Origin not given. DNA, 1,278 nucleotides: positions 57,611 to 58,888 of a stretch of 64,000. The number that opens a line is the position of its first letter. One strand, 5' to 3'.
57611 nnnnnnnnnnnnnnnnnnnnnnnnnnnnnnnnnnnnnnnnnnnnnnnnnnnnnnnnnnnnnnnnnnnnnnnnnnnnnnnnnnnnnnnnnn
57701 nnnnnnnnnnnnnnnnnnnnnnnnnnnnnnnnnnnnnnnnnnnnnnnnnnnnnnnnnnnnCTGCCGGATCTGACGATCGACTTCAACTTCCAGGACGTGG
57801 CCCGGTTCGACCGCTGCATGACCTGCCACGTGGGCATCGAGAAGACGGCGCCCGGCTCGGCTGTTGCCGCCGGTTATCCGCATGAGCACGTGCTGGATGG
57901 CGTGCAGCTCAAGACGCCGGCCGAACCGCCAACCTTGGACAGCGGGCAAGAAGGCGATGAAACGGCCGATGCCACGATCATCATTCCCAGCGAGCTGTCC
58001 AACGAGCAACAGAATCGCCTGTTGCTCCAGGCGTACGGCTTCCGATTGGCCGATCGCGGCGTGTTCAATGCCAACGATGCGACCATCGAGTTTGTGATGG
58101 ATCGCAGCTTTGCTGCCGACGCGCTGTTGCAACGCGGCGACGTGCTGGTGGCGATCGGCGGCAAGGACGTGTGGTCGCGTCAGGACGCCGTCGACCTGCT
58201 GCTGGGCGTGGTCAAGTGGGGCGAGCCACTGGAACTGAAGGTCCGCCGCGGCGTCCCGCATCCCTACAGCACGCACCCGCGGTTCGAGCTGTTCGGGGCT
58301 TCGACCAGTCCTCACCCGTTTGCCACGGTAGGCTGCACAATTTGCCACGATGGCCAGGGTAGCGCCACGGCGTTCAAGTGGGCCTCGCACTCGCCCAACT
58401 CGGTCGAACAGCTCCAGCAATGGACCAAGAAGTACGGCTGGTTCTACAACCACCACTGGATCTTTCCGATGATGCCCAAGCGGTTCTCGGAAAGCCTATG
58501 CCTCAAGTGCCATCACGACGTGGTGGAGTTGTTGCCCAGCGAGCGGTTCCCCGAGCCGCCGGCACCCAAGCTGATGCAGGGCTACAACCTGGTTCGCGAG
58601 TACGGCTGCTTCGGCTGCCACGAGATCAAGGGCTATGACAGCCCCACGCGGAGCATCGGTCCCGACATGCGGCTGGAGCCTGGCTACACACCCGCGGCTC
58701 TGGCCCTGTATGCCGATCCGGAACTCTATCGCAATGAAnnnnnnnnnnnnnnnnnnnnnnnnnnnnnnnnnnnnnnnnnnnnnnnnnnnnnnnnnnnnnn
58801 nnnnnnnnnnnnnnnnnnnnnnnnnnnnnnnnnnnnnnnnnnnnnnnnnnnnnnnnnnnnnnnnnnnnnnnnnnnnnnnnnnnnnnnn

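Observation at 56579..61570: Architecture of the 1663-aa cytochrome c: TM anchor, ~350-aa coiled-coil-like stalk, PDZ-like insert, eight CxxCH motifs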

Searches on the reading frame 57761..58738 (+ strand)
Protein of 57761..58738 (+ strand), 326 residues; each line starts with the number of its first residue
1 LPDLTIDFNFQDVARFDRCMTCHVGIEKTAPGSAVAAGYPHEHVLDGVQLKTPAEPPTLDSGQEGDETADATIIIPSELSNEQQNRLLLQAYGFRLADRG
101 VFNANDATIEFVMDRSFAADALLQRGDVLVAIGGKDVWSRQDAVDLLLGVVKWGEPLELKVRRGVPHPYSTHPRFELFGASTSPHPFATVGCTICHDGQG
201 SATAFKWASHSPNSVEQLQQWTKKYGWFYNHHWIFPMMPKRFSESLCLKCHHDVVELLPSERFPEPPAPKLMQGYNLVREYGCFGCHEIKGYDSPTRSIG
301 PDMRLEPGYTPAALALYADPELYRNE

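Call 17: search_protein_families(library=pfam, alignment_id=A1, max_evalue=0.01)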
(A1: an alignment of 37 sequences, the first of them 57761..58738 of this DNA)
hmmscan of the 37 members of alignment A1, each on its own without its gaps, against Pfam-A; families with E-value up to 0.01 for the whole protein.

A. member 1, window:57761-58738:+ (326 aa): 7 families
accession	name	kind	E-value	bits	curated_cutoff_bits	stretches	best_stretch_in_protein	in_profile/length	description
PF17820.7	PDZ_6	-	4.5e-06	26.8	27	1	112-162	5-53/54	PDZ domain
PF09699.15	Paired_CXXCH_1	-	2.5e-05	24.3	20.6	0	185-204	1-21/41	Doubled CXXCH motif (Paired_CXXCH_1)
PF14537.11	Cytochrom_c3_2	-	0.00028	21.7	25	0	217-289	28-66/79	Cytochrome c3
PF13180.12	PDZ_2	-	0.00064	20.4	27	1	106-164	13-70/80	PDZ domain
PF00595.29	PDZ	-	0.00068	20.4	23.2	1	92-152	12-74/81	PDZ domain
PF14522.11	Cytochrome_C7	-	0.0024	18.1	24.8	0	189-287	13-66/67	Cytochrome c7 and related cytochrome c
PF22113.1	Mtrc-MtrF_II-IV_dom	-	0.0031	17.5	30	0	185-289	77-165/176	Outer membrane cytochrome MtrC/MtrF-like, domains II/IV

B. families by the number of members that match (of 37 scanned): 13 families
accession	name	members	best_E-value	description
PF14537.11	Cytochrom_c3_2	37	2.9e-07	Cytochrome c3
PF14522.11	Cytochrome_C7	37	4e-07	Cytochrome c7 and related cytochrome c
PF13180.12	PDZ_2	35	8.5e-14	PDZ domain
PF17820.7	PDZ_6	34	1.3e-09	PDZ domain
PF09699.15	Paired_CXXCH_1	32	1.8e-06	Doubled CXXCH motif (Paired_CXXCH_1)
PF22113.1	Mtrc-MtrF_II-IV_dom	26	0.00012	Outer membrane cytochrome MtrC/MtrF-like, domains II/IV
PF00595.29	PDZ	25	2.1e-06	PDZ domain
PF13442.11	Cytochrome_CBB3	23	6.9e-06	Cytochrome C oxidase, cbb3-type, subunit III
PF00034.26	Cytochrom_C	17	5.8e-06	Cytochrome c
PF18509.6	MCR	2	0.0008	Magnetochrome domain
PF11845.13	Tll0287-like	2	0.0016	Tll0287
PF13435.11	Cytochrome_C554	1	0.0003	Cytochrome c554 and c-prime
PF14685.13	PDZ_Tricorn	1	0.002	Tricorn protease PDZ domain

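Call 25: predict_structure(alignment_id=A1)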
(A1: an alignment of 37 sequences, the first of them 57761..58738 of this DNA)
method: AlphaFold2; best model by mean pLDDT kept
length: 326 residues; sequences in the alignment: 37
mean_pLDDT: 64.1   pTM: 0.52
mean pLDDT of the five models: 64.1, 61.3, 61.2, 60.7, 59.5
residues with pLDDT >= 90: 101; 70-90: 20; 50-70: 70; < 50: 135
segments of 3 or more residues with pLDDT < 50: 1-6, 8-10, 12-34, 171-180, 182-210, 230-258, 277-279, 281-290, 303-310, 322-326
pLDDT, mean of each block of 10 residues (from residue 1): 43 40 41 53 94 94 65 88 97 96 93 97 97 98 97 97 75 43 41 35 36 64 58 42 36 44 54 51 44 53 48 50 44
secondary structure, 60 per line:
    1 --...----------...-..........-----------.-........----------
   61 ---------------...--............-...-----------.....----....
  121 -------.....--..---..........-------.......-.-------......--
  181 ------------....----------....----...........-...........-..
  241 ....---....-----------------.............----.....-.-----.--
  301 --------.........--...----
elements in order: H20-29 E43-50 H81-92 E94-96 E108-112 H117-120 E128-132 H140-149 E157-163 H173-178 H193-196 E207-210 H215-225 H227-230 E231-237 H239-244 H248-251 H269-281 H286-290 H309-317

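Call 29: fold_search(model_id=the predicted structure, library=pdb)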
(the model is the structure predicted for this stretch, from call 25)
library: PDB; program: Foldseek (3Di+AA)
matches with E <= 10: 974; with E <= 0.001: 3
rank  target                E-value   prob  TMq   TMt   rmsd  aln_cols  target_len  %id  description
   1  7p73_A                4.8e-04  1.00  0.21  0.17   4.9       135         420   19  The PDZ domain of SYNJ2BP complexed with the PDZ-binding motif of HTLV1-TAX1 (released 2022-07-27)
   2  6xa6_A                5.4e-04  1.00  0.21  0.76   5.5       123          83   22  Crystal Structure of Human Scribble PDZ3:Vangl2 Complex (released 2021-03-24)
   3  5vwi_B                9.3e-04  1.00  0.23  0.77   3.0       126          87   21  Crystal structure of human Scribble PDZ1:Beta-PIX complex (released 2017-11-08)
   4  2pkt                  1.2e-03  1.00  0.22  0.73   3.2       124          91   21  Crystal structure of the human CLP-36 (PDLIM1) bound to the C-terminal peptide of human alpha-actinin-1 (released 2007-05-08)
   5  7qsb_A                1.3e-03  1.00  0.19  0.66   2.7        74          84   32  Structural basis on the interaction of Scribble PDZ domains with the Tick Born encephalitis virus (TBEV) NS5 protein (released 2022-08-31)
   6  9f6s_A                1.3e-03  1.00  0.19  0.68   2.8        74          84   27  PDZ domain in complex with the peptide from AP2-associated protein kinase 1 (released 2025-05-14)
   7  7qtu_G                1.5e-03  1.00  0.21  0.76   5.6       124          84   21  Structural biology of the NS1 avian influenza protein subversion on the Scribble cell polarity module (released 2022-04-06)
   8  2jik_B                1.7e-03  1.00  0.19  0.58   2.8        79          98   24  Crystal structure of PDZ domain of Synaptojanin-2 binding protein (released 2007-07-10)
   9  7qsa_A                1.8e-03  1.00  0.18  0.65   3.5        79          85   30  Structural basis on the interaction of Scribble PDZ domains with the Tick Born encephalitis virus (TBEV) NS5 protein (released 2022-08-31)
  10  7qs8_B                1.9e-03  1.00  0.18  0.67   2.7        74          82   31  Structural insight into the Scribble PDZ domains interaction with the oncogenic Human T-cell lymphotrophic virus-1 (HT (released 2022-09-07)
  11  4ydp_A                1.9e-03  1.00  0.21  0.74   3.5       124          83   18  Crystal structure of N-terminal PDZ domain of ZASP in complex with myotilin C-terminal peptide. (released 2016-06-29)
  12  8hck                  1.9e-03  1.00  0.18  0.66   2.3        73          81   26  NMR fragment-based screening against the two PDZ do-mains of MDA-9 (released 2023-11-08)
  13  2jik_A                1.9e-03  1.00  0.21  0.60   3.6       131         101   16  Crystal structure of PDZ domain of Synaptojanin-2 binding protein (released 2007-07-10)
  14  2pa1                  2.3e-03  1.00  0.19  0.65   2.9        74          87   28  Structure of the PDZ domain of human PDLIM2 bound to a C-terminal extension from human beta-tropomyosin (released 2007-05-01)
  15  2v1w_B                2.4e-03  1.00  0.22  0.71   3.6       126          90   22  Crystal structure of human LIM protein RIL (PDLIM4) PDZ domain bound to the C-terminal peptide of human alpha-actinin- (released 2007-06-12)
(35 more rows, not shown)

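Call 30: find_related_loci(query=A1, collection=genome_contigs, flank=9000)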
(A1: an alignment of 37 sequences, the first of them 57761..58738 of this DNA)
Query A1 (326 aa) in genome_contigs; peptide patterns used: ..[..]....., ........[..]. (x = any residue, [..] = any of these).
600 stretches matched a pattern (row limit reached: there are more); 590 encode a relative of the query (tblastn E <= 1e-3); the best 80 are kept; 80 distinct loci.
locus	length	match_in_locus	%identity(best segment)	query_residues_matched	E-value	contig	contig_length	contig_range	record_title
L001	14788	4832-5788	54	1-322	3e-122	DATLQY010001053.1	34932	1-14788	MAG TPA_asm: Pirellulales bacterium isolate SMAG_U13890 k141_943802, whole genome shotgun sequence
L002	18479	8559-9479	57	1-318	1e-120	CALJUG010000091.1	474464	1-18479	MAG TPA_asm: uncultured bacterium isolate SRR7515932_bin.73_CONCOCT_v1.1_MAG genome assembly, contig: ERZ869940.3, whole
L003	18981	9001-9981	52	1-322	5e-120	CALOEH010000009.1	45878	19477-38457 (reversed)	MAG: uncultured Planctomycetia bacterium isolate LOGT_bin.0207 genome assembly, contig: contig_137635, whole genome shot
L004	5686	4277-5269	54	1-322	2e-119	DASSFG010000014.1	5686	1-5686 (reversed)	MAG TPA_asm: Pirellulales bacterium isolate SMAG_U999 k141_3417, whole genome shotgun sequence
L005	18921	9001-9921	56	1-318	4e-119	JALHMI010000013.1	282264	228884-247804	MAG: Pirellulales bacterium isolate Bin_30_5 c_000000000229, whole genome shotgun sequence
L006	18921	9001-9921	55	1-318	9e-119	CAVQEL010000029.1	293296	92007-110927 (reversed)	MAG: uncultured Planctomycetota bacterium isolate MFD02416.bin.2.111 genome assembly, contig: contig_39436, whole genome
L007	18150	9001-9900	56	1-322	4e-117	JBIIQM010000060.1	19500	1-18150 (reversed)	MAG: Pirellulales bacterium isolate ME2003-07-11_3300042290_group2_bin81 Rohwer_bin1722_scaffold_1155_c1, whole genome s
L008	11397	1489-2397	55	1-322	4e-117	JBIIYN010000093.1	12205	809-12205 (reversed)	MAG: Pirellulales bacterium isolate ME2005-09-19_3300034101_group2_bin96 Rohwer_bin1735_scaffold_4592_c1, whole genome s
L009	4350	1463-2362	55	1-322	6e-118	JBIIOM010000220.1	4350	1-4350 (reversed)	MAG: Pirellulales bacterium isolate ME2002-10-08pf_3300042317_group1_bin73 Rohwer_bin1721_scaffold_19697_c1, whole genom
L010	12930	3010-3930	53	1-322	6e-117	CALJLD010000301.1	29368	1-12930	MAG TPA_asm: uncultured Planctomycetales bacterium isolate SRR7515932_bin.61_CONCOCT_v1.1_MAG genome assembly, contig: E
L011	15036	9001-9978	54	1-326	1e-116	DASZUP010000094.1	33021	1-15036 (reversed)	MAG TPA_asm: Pirellulales bacterium isolate SMAG_U6108 k141_849069, whole genome shotgun sequence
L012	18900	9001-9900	55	1-322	5e-116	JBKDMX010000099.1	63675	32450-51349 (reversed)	MAG: Planctomycetia bacterium isolate samp_2136_metabat2_35 samp_2136_521027, whole genome shotgun sequence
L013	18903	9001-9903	55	1-322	4e-116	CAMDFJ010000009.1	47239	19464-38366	MAG: Candidatus Kuenenia stuttgartiensis isolate MsE-01oct19-48 genome assembly, contig: MsE-01oct19-C571, whole genome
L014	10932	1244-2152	54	1-322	8e-116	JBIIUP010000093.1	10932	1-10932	MAG: Pirellulales bacterium isolate ME2004-09-02_3300034061_group2_bin12 Rohwer_bin1689_scaffold_7017_c1, whole genome s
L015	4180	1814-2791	53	1-322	6e-117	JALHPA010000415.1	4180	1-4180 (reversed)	MAG: Pirellulales bacterium isolate bin.204_sub c_000000064715, whole genome shotgun sequence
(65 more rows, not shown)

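Call 53: search_protein_representatives(alignment_id=A1)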
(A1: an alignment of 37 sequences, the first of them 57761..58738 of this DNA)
Query: 37 sequences, 312 profile positions. Proteins with E-value up to 0.001 (for the whole library): 6347; up to 1e-10: 1331; up to 1e-30: 556. The best 150 are listed.
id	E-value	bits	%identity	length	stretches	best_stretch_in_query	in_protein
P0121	4.9e-159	545.1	-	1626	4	44-311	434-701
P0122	4.9e-156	535.2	-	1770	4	1-311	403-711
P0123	6.6e-156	534.8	-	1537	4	1-307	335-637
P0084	5.9e-155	531.6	-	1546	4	1-311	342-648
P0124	1.1e-153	527.5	-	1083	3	1-311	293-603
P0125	1.6e-153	526.9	-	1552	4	1-312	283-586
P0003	2.9e-153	526.1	-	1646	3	1-311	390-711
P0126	8.5e-151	518.0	-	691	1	1-307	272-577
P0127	6.5e-150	515.1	-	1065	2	1-311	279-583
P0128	8.0e-150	514.8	-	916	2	1-311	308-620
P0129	5.1e-149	512.2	-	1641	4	1-306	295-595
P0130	1.6e-148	510.5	-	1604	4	1-311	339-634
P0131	2.5e-148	509.9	-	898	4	1-311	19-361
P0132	1.1e-147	507.8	-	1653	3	1-306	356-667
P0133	2.1e-145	500.3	-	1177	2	1-308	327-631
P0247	9.0e-82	291.3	-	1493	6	154-310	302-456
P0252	2.5e-79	283.2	-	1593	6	149-307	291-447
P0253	5.0e-79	282.2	-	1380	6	150-311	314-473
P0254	7.2e-79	281.7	-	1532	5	154-311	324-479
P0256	9.4e-79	281.3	-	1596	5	152-310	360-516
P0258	5.5e-77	275.6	-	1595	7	153-309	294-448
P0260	7.0e-77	275.2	-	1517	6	153-307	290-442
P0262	1.3e-76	274.3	-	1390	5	153-311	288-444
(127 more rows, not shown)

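Call 55: search_protein_families(library=pfam, proteins=[P0247, P0252, P0253, P0258, P0260, P0262], max_evalue=0.001)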
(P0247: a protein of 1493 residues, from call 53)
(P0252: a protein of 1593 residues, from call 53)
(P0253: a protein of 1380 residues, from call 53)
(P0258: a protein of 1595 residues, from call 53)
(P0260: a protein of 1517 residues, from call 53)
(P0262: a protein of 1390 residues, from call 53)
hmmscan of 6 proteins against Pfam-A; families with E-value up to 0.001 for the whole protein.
P0247 (1493 aa): 5 families
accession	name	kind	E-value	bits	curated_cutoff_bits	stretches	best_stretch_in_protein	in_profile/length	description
PF00034.26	Cytochrom_C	-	6.9e-17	63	21.3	1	547-638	2-88/90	Cytochrome c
PF02433.20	FixO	-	1e-08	35.4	29.6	0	463-521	100-158/219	Cytochrome C oxidase, mono-heme subunit/FixO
PF13442.11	Cytochrome_CBB3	-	6.9e-06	26.7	27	0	545-579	2-28/68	Cytochrome C oxidase, cbb3-type, subunit III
PF14522.11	Cytochrome_C7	-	2.7e-05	24.4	24.8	0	381-425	13-50/67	Cytochrome c7 and related cytochrome c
PF14537.11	Cytochrom_c3_2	-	0.00082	20.2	25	0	373-424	18-65/79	Cytochrome c3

P0252 (1593 aa): 5 families
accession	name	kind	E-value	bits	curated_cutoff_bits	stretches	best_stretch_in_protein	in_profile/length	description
PF00034.26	Cytochrom_C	-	1.6e-12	49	21.3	0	608-707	1-88/90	Cytochrome c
PF13180.12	PDZ_2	-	2e-08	34.8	27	1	720-809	1-79/80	PDZ domain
PF13442.11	Cytochrome_CBB3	-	1.5e-06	28.9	27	0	607-641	2-28/68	Cytochrome C oxidase, cbb3-type, subunit III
PF02433.20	FixO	-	1.5e-06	28.3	29.6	0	602-626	44-68/219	Cytochrome C oxidase, mono-heme subunit/FixO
PF14522.11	Cytochrome_C7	-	0.00037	20.7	24.8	0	374-418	12-49/67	Cytochrome c7 and related cytochrome c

P0253 (1380 aa): 6 families
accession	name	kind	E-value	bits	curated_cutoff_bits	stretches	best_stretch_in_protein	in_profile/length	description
PF00034.26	Cytochrom_C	-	3.7e-18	67.1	21.3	1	562-636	1-78/90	Cytochrome c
PF13442.11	Cytochrome_CBB3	-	1.3e-09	38.6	27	0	1006-1070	5-61/68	Cytochrome C oxidase, cbb3-type, subunit III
PF02433.20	FixO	-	1.7e-08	34.7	29.6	0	479-523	100-144/219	Cytochrome C oxidase, mono-heme subunit/FixO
PF13180.12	PDZ_2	-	4.7e-07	30.4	27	1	801-847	13-59/80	PDZ domain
PF14522.11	Cytochrome_C7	-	3.9e-06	27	24.8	0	397-440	13-49/67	Cytochrome c7 and related cytochrome c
PF17820.7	PDZ_6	-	3.1e-05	24.1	27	1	809-843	7-41/54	PDZ domain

P0258 (1595 aa): 6 families
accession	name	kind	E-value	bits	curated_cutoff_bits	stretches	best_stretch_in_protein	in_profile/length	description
PF13180.12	PDZ_2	-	6.7e-16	58.8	27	1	667-744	12-80/80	PDZ domain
PF00034.26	Cytochrom_C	-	3.6e-14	54.3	21.3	0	541-638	3-88/90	Cytochrome c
PF17820.7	PDZ_6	-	5.2e-08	33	27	1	680-733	2-54/54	PDZ domain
PF13442.11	Cytochrome_CBB3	-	7e-07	29.9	27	0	400-457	3-50/68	Cytochrome C oxidase, cbb3-type, subunit III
PF14522.11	Cytochrome_C7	-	1.2e-05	25.5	24.8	0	374-417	13-49/67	Cytochrome c7 and related cytochrome c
PF00595.29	PDZ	-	2.1e-05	25.3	23.2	1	670-731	23-80/81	PDZ domain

P0260 (1517 aa): 4 families
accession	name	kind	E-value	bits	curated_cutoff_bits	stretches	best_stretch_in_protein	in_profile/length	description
PF00034.26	Cytochrom_C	-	1.7e-14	55.3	21.3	0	607-689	2-72/90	Cytochrome c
PF14522.11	Cytochrome_C7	-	5.7e-10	39.3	24.8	0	247-327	8-53/67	Cytochrome c7 and related cytochrome c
PF13442.11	Cytochrome_CBB3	-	3.6e-09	37.3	27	0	605-641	2-30/68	Cytochrome C oxidase, cbb3-type, subunit III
PF13180.12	PDZ_2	-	2.1e-07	31.6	27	1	730-815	6-78/80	PDZ domain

P0262 (1390 aa): 3 families
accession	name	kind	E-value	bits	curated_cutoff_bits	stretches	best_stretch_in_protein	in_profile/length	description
PF00034.26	Cytochrom_C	-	2.9e-13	51.4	21.3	0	601-674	2-72/90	Cytochrome c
PF13442.11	Cytochrome_CBB3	-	8.4e-06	26.5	27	0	1230-1274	12-45/68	Cytochrome C oxidase, cbb3-type, subunit III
PF14522.11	Cytochrome_C7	-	0.00031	20.9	24.8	0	367-411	12-49/67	Cytochrome c7 and related cytochrome c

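Call 58: find_encoding_contigs(protein=P0262, flank=7000, max_places=2)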
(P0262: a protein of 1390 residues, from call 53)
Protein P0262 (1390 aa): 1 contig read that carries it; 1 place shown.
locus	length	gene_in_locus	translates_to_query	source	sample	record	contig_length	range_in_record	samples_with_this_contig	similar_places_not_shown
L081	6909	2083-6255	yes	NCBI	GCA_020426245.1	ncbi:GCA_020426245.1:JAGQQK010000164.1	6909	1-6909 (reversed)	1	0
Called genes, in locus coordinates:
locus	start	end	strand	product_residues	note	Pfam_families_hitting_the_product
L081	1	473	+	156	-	PF00033:Cytochrome_B, PF13631:Cytochrom_B_N_2, PF00033:Cytochrome_B (weak)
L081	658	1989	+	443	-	-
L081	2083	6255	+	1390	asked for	PF00034:Cytochrom_C (faint), PF13442:Cytochrome_CBB3 (faint)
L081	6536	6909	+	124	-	?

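Call 59: find_encoding_contigs(protein=P0247, flank=7000, max_places=1)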
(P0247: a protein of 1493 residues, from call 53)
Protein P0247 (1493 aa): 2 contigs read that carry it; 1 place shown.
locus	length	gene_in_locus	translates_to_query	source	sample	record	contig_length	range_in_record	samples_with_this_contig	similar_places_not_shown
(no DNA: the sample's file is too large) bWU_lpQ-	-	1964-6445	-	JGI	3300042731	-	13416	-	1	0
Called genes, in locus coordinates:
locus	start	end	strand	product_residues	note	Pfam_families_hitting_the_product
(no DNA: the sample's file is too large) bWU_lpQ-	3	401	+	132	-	?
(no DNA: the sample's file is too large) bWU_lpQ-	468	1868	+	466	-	PF00032:Cytochrom_B_C (weak)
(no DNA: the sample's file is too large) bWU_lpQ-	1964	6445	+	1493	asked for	PF02433:FixO (faint), PF00034:Cytochrom_C (faint), PF13442:Cytochrome_CBB3 (faint)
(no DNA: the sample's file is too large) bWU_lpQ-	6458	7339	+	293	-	-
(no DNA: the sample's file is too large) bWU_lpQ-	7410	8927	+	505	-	PF00034:Cytochrom_C, PF13442:Cytochrome_CBB3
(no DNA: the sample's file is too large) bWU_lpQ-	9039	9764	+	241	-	PF02790:COX2_TM, PF00116:COX2, PF13473:Cupredoxin_1 (weak)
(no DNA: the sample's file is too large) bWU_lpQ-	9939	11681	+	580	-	PF00115:COX1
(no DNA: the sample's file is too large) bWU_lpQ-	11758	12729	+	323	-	PF02628:COX15-CtaA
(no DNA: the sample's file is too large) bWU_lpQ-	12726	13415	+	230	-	?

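Call 60: find_encoding_contigs(protein=P0254, flank=7000, max_places=1)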
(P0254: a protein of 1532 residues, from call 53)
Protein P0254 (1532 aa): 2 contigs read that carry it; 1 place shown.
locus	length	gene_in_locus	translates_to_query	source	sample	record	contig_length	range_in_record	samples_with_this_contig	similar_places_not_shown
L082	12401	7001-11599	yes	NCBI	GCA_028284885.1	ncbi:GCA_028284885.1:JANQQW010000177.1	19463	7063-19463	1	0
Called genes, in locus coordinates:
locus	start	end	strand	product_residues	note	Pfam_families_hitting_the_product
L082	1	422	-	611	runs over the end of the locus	PF16655:PhoD_N, PF16656:Pur_ac_phosph_N (weak), PF25077:DUF7800, PF09423:PhoD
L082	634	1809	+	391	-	PF01839:FG-GAP (faint), PF13517:FG-GAP_3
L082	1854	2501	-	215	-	PF02224:Cytidylate_kin, PF13189:Cytidylate_kin2 (weak), PF13238:AAA_18 (faint)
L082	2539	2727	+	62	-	-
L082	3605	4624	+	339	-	PF00355:Rieske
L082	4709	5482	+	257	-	PF00033:Cytochrome_B, PF14358:DUF4405 (weak), PF13631:Cytochrom_B_N_2, PF00033:Cytochrome_B (weak), PF13631:Cytochrom_B_N_2 (weak)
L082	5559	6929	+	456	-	-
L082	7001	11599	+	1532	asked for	PF00034:Cytochrom_C (faint), PF14522:Cytochrome_C7 (faint)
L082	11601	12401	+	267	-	?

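Call 61: find_encoding_contigs(protein=P0256, flank=7000, max_places=1)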
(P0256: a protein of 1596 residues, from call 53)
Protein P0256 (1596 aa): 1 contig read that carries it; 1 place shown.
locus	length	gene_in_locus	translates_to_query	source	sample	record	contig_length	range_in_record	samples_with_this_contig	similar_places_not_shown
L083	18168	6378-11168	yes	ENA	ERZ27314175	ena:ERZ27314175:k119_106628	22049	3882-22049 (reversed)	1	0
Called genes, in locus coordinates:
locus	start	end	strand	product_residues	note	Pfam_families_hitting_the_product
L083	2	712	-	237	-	?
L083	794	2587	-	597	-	PF00083:Sugar_tr, PF03137:OATP (faint), PF07690:MFS_1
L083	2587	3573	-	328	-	-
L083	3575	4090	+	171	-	PF00355:Rieske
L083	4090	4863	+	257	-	PF00033:Cytochrome_B, PF14358:DUF4405 (weak), PF13631:Cytochrom_B_N_2, PF00033:Cytochrome_B (weak)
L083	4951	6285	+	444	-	-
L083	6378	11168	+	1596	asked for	PF00034:Cytochrom_C (faint), PF13442:Cytochrome_CBB3 (faint)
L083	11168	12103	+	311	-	PF13620:CarboxypepD_reg (faint)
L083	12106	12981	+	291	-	PF13620:CarboxypepD_reg (faint), PF13715:CarbopepD_reg_2 (weak)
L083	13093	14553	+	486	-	PF00034:Cytochrom_C, PF13442:Cytochrome_CBB3 (weak)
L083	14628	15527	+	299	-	PF02790:COX2_TM, PF00116:COX2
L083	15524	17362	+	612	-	PF00115:COX1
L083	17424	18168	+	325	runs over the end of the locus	PF02628:COX15-CtaA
